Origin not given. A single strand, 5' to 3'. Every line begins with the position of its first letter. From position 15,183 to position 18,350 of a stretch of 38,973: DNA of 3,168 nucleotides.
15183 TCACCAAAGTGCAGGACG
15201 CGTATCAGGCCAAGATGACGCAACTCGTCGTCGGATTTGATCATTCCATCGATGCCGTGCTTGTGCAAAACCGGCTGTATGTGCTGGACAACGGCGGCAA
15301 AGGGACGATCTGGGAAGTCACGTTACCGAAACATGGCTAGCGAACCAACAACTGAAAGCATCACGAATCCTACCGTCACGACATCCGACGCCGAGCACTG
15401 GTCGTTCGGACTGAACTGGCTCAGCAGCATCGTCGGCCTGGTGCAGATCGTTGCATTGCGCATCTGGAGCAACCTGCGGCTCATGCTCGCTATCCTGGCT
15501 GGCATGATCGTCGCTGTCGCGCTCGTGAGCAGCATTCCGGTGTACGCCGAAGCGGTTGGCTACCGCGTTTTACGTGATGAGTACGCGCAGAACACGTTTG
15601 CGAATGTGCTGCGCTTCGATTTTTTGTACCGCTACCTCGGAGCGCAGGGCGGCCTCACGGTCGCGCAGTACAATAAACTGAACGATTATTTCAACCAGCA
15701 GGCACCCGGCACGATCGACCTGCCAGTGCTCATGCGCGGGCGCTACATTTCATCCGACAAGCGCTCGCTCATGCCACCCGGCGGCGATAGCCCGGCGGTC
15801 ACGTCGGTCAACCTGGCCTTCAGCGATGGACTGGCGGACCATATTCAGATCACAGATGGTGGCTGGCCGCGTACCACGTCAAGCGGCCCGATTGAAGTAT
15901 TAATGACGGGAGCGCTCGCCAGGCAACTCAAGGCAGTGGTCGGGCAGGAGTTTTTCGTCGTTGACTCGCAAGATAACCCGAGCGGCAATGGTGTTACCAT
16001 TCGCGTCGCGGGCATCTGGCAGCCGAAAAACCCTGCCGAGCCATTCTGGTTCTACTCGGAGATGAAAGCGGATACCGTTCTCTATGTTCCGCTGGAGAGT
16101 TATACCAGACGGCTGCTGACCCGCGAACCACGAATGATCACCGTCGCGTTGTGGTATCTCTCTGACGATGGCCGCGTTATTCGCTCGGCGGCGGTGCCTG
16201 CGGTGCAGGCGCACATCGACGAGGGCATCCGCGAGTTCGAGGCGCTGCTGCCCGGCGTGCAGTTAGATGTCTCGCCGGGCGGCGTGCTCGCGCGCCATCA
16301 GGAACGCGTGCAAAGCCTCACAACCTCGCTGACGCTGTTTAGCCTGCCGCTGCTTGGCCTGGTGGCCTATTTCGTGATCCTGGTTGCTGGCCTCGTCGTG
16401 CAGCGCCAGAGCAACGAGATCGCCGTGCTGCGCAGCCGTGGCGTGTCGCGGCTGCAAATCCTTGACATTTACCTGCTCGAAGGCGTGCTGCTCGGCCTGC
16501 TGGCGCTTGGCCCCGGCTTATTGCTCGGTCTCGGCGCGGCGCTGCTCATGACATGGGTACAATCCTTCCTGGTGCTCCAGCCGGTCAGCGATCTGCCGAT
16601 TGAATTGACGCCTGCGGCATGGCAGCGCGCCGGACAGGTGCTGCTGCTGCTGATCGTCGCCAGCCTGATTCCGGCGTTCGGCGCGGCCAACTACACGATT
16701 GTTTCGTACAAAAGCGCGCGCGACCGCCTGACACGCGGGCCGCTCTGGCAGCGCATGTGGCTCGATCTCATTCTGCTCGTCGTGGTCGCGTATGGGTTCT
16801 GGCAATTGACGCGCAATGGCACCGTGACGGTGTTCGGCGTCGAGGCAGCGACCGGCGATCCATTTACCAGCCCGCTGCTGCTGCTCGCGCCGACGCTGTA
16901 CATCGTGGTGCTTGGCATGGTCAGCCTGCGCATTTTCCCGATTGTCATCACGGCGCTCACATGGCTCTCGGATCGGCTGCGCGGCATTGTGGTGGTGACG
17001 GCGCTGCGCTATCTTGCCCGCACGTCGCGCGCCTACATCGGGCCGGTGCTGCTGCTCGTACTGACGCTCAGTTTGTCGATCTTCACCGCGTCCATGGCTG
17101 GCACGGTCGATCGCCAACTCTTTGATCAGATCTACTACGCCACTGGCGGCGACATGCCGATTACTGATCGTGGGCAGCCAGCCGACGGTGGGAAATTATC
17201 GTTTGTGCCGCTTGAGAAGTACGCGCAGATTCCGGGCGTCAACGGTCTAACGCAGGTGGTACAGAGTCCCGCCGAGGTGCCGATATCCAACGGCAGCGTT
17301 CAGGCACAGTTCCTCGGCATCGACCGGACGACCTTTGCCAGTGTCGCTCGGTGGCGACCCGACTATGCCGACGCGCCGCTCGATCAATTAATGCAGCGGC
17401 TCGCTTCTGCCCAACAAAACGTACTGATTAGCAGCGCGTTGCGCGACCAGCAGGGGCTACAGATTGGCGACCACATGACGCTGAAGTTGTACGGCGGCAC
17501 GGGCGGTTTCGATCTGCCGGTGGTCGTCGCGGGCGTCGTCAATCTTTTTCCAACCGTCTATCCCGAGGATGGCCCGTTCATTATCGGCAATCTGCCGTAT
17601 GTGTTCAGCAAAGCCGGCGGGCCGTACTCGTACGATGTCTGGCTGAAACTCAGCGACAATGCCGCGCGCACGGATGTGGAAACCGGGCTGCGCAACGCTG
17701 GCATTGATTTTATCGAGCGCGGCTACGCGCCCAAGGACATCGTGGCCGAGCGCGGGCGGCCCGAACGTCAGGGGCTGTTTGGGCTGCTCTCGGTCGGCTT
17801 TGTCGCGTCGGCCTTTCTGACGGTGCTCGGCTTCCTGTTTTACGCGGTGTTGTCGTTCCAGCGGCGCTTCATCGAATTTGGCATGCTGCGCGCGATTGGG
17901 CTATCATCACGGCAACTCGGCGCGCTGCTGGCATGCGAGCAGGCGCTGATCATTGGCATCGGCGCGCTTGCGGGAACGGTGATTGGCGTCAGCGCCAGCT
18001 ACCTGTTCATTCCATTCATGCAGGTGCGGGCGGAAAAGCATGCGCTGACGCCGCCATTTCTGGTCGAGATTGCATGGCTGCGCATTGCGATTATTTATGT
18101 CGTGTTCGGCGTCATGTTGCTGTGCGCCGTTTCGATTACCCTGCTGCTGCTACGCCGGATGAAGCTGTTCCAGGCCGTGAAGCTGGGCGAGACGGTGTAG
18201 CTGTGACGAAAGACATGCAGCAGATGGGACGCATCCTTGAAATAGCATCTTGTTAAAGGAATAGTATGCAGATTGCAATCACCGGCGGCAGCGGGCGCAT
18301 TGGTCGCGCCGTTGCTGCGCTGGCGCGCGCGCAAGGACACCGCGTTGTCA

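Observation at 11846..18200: Divergently organised, atypical MacB/FtsX-type transporter module with a GSDH-like beta-propeller lipoprotein partner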

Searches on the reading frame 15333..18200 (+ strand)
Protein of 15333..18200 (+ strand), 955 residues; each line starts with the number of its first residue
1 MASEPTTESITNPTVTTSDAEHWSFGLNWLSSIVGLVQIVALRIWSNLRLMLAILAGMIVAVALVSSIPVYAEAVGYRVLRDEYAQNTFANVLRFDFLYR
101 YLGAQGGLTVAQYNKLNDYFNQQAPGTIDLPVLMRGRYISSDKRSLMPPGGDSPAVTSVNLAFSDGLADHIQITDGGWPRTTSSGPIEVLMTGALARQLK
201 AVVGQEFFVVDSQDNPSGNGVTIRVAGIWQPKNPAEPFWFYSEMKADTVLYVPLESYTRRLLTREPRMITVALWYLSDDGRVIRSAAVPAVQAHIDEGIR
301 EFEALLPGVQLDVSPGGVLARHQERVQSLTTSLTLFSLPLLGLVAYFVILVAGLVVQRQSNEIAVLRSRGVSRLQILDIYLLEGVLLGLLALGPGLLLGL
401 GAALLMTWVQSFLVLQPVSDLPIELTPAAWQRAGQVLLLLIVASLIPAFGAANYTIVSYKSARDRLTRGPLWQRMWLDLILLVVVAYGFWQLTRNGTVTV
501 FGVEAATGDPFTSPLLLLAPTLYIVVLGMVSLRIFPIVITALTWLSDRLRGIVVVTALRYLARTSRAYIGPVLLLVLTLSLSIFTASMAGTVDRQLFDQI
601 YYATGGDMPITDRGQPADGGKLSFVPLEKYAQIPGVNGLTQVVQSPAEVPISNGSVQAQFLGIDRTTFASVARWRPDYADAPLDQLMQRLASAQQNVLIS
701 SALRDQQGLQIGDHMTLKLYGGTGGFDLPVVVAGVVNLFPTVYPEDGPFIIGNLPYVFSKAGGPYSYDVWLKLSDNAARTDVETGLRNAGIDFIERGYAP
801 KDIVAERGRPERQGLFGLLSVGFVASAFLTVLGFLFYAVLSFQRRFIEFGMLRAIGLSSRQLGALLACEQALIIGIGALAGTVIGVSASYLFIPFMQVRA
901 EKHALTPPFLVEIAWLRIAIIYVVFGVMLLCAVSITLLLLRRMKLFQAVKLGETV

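Call 7: search_protein_families(library=pfam, proteins=[window:15333-18200:+], max_evalue=0.01)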
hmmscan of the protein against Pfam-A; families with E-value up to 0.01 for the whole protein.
window:15333-18200:+ (955 aa): 1 family
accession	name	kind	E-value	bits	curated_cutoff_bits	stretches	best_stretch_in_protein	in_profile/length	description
PF02687.27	FtsX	-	1.9e-17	63.9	25.5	2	823-943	4-115/120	FtsX-like permease C-terminal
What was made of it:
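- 15333..18200 (+): YbbP-like fused type VII ABC permease, 955 aa: 10 TM helices, two FtsX modules, two extracytoplasmic domains (about 88-315 and 605-808); start overlaps the lipoprotein stop by 8 nt. Two Pfam FtsX stretches (call 7).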

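Call 15: search_solved_structures(query=window:15333-18200:+, max_evalue=1)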
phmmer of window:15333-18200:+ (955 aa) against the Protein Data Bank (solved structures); distinct sequences matched with E-value up to 1: 9.
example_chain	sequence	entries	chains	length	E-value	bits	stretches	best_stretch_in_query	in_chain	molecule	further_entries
9w2w_A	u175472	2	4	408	0.002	19.3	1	335-454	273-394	LolF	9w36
9w35_A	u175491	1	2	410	0.002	19.3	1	335-455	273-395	LolF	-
9w37_A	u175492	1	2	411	0.002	19.3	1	335-455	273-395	LolF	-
7arh_C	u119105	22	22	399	0.011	16.8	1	337-451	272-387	Lipoprotein-releasing ABC transporter permease subunit LolC | Lipo-releasing system transmembrane protein lolC | Lipoprotein-releasing system transmembrane prot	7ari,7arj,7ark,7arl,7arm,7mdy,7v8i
7mdx_A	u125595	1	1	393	0.013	16.6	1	337-451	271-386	Lipoprotein-releasing system transmembrane protein LolC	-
9rli_E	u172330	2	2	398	0.034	15.2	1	326-446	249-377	Lipoprotein-releasing system transmembrane protein LolE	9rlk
7arh_E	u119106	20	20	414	0.066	14.3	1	326-446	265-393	Lipoprotein-releasing system transmembrane protein LolE | Lipoprotein transporter subunit LolE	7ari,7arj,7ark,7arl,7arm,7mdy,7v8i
7mdx_B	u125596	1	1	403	0.087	13.9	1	326-446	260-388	Lipoprotein-releasing system transmembrane protein LolE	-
9o9x_C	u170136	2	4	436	0.3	12.1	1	816-892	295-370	ABC transporter permease YtrF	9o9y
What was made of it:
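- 15333..18200 (+): LolF/LolC/LolE sequence hits to residues 335-455 (call 15).
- On Type VII ABC transporters (MacB/FtsX superfamily): LolF/LolC/LolE hits to residues 335-455 (call 15).
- The closest sequence hits of the first FtsX module in the PDB are LolF, LolC and LolE (call 15).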

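Call 24: find_homologous_proteins(query=window:15333-18200:+, max_evalue=0.001)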
Query window:15333-18200:+ (955 aa): 426 proteins with E <= 0.001 among 8000 candidates; the best 120 are listed.
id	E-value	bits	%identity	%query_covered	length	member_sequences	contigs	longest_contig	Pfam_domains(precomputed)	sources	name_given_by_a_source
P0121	0.0e+0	2087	100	100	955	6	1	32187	PF02687.28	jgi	jgi:putative ABC transport system permease protein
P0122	0.0e+0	1481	71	100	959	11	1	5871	PF02687.28,PF12704.15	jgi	-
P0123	0.0e+0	1445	69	100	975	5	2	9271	PF02687.28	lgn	-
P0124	0.0e+0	1414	68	100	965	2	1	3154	PF02687.28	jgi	jgi:putative ABC transport system permease protein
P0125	0.0e+0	1138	69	78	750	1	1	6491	PF02687.28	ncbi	-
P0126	0.0e+0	1092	65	65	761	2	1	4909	PF02687.28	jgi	jgi:putative ABC transport system permease protein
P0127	0.0e+0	1090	55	100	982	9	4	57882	PF02687.28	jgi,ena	jgi:putative ABC transport system permease protein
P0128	0.0e+0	1068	55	97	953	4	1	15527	PF02687.28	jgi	jgi:putative ABC transport system permease protein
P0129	0.0e+0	1050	54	98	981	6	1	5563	PF02687.28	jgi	jgi:putative ABC transport system permease protein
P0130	0.0e+0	1047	53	100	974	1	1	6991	PF02687.28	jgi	jgi:putative ABC transport system permease protein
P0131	0.0e+0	1046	54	98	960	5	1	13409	PF02687.28,PF12704.15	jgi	jgi:putative ABC transport system permease protein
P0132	0.0e+0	1045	53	100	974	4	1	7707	PF02687.28,PF12704.15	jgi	jgi:putative ABC transport system permease protein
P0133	0.0e+0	1045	53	100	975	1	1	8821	PF02687.28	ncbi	-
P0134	0.0e+0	1044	53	100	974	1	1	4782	PF02687.28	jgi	jgi:putative ABC transport system permease protein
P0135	0.0e+0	1043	53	100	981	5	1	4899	PF02687.28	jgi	jgi:putative ABC transport system permease protein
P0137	0.0e+0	1042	55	95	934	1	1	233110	PF02687.28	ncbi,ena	-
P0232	3.7e-234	798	44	97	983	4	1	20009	PF02687.28,PF12704.15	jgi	-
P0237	9.2e-227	773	44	97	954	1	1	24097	PF02687.28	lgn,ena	-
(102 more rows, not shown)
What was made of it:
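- On Type VII ABC transporters (MacB/FtsX superfamily): Pfam MacB_PCD is recorded on many homologs (call 24).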

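Call 28: find_related_loci(query=A2, collection=metagenome_contigs, flank=10000)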
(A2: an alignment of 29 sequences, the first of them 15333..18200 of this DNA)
Query A2 (955 aa) in metagenome_contigs; peptide patterns used: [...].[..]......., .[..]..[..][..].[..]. (x = any residue, [..] = any of these).
600 stretches matched a pattern (row limit reached: there are more); 308 encode a relative of the query (tblastn E <= 1e-3); the best 80 are kept; 80 distinct loci.
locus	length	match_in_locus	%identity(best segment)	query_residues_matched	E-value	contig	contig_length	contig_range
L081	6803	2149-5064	52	2-955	0e+0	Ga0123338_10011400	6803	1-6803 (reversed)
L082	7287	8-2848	53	32-955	0e+0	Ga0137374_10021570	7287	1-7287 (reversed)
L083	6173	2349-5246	53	8-955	0e+0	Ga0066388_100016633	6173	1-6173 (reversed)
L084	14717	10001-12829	53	32-955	0e+0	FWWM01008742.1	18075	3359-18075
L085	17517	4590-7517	50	1-955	0e+0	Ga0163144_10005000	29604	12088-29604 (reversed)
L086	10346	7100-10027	50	1-955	0e+0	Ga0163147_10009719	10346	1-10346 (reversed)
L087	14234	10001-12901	52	12-955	0e+0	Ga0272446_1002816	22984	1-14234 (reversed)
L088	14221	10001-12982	52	1-955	0e+0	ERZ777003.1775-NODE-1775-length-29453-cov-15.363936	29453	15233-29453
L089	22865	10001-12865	50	24-955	0e+0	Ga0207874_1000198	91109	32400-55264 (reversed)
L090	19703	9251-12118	47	30-955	0e+0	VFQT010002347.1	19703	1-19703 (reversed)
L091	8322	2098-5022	46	3-955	0e+0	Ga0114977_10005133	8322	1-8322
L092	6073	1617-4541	46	3-955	0e+0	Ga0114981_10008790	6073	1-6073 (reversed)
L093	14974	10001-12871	47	27-955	0e+0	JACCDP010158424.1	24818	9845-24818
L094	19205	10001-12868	47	29-955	0e+0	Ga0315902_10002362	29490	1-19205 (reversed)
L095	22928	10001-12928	45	1-955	0e+0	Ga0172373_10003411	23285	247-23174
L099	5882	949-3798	45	27-953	0e+0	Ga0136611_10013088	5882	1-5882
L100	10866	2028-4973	43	12-953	0e+0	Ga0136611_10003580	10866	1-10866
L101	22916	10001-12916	43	27-953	0e+0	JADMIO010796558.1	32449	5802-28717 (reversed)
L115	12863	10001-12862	42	26-955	0e+0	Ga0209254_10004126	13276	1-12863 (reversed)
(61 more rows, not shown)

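Call 38: find_encoding_contigs(protein=P0123, flank=10000, max_places=3)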
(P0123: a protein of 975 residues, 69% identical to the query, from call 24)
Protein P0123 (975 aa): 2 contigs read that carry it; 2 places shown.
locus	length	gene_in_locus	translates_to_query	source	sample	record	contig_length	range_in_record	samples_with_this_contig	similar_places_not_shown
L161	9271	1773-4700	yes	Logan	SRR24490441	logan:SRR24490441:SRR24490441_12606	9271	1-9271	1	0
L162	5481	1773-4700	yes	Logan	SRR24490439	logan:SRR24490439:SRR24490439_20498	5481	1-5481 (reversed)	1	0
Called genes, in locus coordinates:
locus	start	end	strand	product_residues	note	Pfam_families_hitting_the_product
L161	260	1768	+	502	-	PF07995:GSDH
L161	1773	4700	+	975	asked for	PF02687:FtsX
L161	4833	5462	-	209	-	-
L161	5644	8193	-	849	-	PF08245:Mur_ligase_M, PF02875:Mur_ligase_C, PF01168:Ala_racemase_N, PF00842:Ala_racemase_C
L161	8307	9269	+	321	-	?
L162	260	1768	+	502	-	PF07995:GSDH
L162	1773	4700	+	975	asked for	PF02687:FtsX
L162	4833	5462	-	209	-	-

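Call 39: find_encoding_contigs(protein=P0122, flank=10000, max_places=3)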
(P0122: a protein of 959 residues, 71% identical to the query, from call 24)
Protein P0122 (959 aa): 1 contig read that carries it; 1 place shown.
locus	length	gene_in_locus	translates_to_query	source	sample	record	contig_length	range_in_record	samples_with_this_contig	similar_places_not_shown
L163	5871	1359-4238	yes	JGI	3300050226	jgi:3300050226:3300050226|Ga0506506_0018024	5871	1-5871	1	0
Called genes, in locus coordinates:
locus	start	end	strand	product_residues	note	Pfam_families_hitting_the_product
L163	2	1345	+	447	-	?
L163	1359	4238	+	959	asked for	PF02687:FtsX (weak), PF12704:MacB_PCD (weak), PF02687:FtsX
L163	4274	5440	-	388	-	PF02746:MR_MLE_N, PF13378:MR_MLE_C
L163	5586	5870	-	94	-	?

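Call 40: find_encoding_contigs(protein=P0127, flank=10000, max_places=2)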
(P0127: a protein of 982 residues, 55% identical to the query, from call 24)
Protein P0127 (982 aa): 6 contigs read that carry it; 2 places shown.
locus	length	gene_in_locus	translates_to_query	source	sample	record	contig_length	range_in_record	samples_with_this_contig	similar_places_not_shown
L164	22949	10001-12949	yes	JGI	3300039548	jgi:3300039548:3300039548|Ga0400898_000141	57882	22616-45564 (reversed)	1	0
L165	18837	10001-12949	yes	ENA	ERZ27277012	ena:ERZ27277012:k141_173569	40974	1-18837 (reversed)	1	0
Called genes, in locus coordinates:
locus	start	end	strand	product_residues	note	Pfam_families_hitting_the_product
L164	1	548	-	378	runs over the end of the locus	PF10128:OpcA_G6PD_assem, PF20171:OpcA_G6PD_C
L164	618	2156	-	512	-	PF00479:G6PD_N, PF02781:G6PD_C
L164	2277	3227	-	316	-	PF02826:2-Hacid_dh_C (weak), PF03446:NAD_binding_2, PF00393:6PGD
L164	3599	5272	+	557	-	PF02922:CBM_48, PF16561:AMPK1_CBM (weak), PF00128:Alpha-amylase, PF02806:Alpha-amylase_C (faint)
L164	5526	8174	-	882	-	-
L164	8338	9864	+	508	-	PF25975:CzcB_C (faint)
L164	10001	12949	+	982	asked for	PF02687:FtsX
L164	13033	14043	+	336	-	PF00005:ABC_tran, PF02463:SMC_N (faint), PF13304:AAA_21 (faint)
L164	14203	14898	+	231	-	PF00005:ABC_tran, PF13304:AAA_21 (faint)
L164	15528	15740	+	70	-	-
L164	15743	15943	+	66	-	-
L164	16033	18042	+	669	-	PF02628:COX15-CtaA, PF01040:UbiA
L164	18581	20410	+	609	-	PF00664:ABC_membrane, PF00005:ABC_tran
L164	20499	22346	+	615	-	PF00664:ABC_membrane, PF00005:ABC_tran, PF02463:SMC_N (faint)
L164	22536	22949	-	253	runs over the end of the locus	PF07228:SpoIIE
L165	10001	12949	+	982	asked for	PF02687:FtsX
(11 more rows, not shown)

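Call 41: find_encoding_contigs(protein=P0137, flank=10000, max_places=2)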
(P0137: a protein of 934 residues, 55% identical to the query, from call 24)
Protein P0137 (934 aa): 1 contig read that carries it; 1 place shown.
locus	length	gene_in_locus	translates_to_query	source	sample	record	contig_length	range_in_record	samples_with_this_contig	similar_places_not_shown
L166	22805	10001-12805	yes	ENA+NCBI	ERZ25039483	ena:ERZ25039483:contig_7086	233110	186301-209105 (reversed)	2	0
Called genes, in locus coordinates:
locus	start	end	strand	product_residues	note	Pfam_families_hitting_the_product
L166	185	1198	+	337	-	PF00356:LacI, PF00532:Peripla_BP_1, PF13407:Peripla_BP_4, PF13377:Peripla_BP_3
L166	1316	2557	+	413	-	PF01547:SBP_bac_1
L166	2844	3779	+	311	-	PF00528:BPD_transp_1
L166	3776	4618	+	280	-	PF00528:BPD_transp_1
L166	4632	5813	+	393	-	PF03747:ADP_ribosyl_GH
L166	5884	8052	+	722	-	PF03747:ADP_ribosyl_GH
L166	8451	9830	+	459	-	PF25967:RND-MFP_C (weak), PF25975:CzcB_C (weak), PF25989:YknX_C (faint)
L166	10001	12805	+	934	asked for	PF02687:FtsX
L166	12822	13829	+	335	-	PF00005:ABC_tran, PF13304:AAA_21 (faint)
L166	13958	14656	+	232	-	PF00005:ABC_tran, PF13304:AAA_21 (faint)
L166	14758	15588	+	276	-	PF05721:PhyH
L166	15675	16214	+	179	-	-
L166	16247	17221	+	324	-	PF05448:AXE1, PF00326:Peptidase_S9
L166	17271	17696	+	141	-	-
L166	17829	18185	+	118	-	-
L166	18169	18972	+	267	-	PF03841:SelA, PF01053:Cys_Met_Meta_PP (weak), PF00266:Aminotran_5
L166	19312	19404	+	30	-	-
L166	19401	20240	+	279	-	PF01261:AP_endonuc_2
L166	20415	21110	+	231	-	PF01261:AP_endonuc_2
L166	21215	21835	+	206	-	PF00106:adh_short, PF08659:KR, PF13561:adh_short_C2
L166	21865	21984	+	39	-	PF13561:adh_short_C2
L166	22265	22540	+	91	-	PF01408:GFO_IDH_MocA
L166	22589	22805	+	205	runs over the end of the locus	PF02894:GFO_IDH_MocA_C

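Call 42: find_encoding_contigs(protein=P0128, flank=10000, max_places=2)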
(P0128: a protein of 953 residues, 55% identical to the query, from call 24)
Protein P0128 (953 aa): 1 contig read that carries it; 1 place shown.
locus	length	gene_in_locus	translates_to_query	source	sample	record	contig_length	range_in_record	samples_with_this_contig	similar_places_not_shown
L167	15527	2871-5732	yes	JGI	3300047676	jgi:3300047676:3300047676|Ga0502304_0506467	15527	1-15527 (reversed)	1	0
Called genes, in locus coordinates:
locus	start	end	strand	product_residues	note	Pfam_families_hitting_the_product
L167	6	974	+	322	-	-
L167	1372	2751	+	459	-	PF25990:Beta-barrel_YknX (weak), PF25967:RND-MFP_C (weak), PF25975:CzcB_C (weak), PF25989:YknX_C (weak)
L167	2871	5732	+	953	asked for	PF02687:FtsX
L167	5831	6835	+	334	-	PF02463:SMC_N (faint), PF00005:ABC_tran, PF13304:AAA_21 (faint)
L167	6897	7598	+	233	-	PF00005:ABC_tran, PF13304:AAA_21 (faint)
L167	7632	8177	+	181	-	-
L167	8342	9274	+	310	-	PF05448:AXE1, PF00326:Peptidase_S9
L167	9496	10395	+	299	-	PF05448:AXE1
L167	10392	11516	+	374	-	PF03841:SelA (weak), PF01053:Cys_Met_Meta_PP (weak), PF00266:Aminotran_5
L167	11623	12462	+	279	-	PF01261:AP_endonuc_2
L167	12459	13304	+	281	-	PF01261:AP_endonuc_2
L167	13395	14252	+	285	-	PF00106:adh_short, PF08659:KR, PF13561:adh_short_C2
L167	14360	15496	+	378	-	PF01408:GFO_IDH_MocA, PF22725:GFO_IDH_MocA_C3 (faint), PF02894:GFO_IDH_MocA_C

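Call 49: search_protein_families(library=ncbifam, proteins=[window:15333-18200:+, L081:446-2032:+], max_evalue=0.001)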
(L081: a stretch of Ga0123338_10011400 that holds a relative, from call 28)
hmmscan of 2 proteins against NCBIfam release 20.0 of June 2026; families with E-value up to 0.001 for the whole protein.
window:15333-18200:+ (955 aa): 1 family
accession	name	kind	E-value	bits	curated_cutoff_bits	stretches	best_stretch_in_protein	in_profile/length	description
TIGR02212.1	lolCE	equivalog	2.5e-07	30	362.45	1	341-453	276-401/411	lipoprotein-releasing ABC transporter permease subunit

L081:446-2032:+ (528 aa): 11 families
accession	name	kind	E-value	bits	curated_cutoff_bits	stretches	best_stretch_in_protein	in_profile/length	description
TIGR01730.1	RND_mfp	subfamily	3e-33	115.2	94.9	2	331-526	110-306/322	efflux RND transporter periplasmic adaptor subunit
TIGR00999.1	8a0102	subfamily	7.4e-20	71.2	319.3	1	307-525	55-262/271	CzcB/NccB family metal efflux transporter periplasmic adaptor subunit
NF008606.0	PRK11578.1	equivalog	5.4e-14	52.1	342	2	302-526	136-361/371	macrolide transporter subunit MacA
TIGR00998.1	8a0101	subfamily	2.9e-10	39.6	390.8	1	245-430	108-284/334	EmrA/EmrK family multidrug efflux transporter periplasmic adaptor subunit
NF002939.0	PRK03598.1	equivalog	2.8e-09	36.6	393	1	53-140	33-122/332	secretion protein HlyD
NF045904.1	RND-peri-MexE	equivalog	1.5e-08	34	714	1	5-188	11-180/390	multidrug efflux RND transporter periplasmic adaptor subunit MexE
NF045680.1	DiMtlExpIhpB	equivalog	9.8e-08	31.3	450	1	341-525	129-306/326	divalent metal ion exporter adaptor subunit IhpB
NF033138.2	RND-peri-MexC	equivalog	4.1e-07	29.5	625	0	335-526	156-356/375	MexC family multidrug efflux RND transporter periplasmic adaptor subunit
TIGR03794.1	NHLM_micro_HlyD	equivalog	1.1e-06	27.8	156.2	1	68-407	61-313/421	NHLP bacteriocin system secretion protein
NF007785.0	PRK10476.1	equivalog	2e-05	23.6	376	0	73-141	56-122/347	multidrug transporter subunit MdtN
NF038010.1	ABC_adapt_DarC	equivalog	4.2e-05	22.4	450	1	331-526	211-401/417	darobactin export ABC transporter periplasmic adaptor subunit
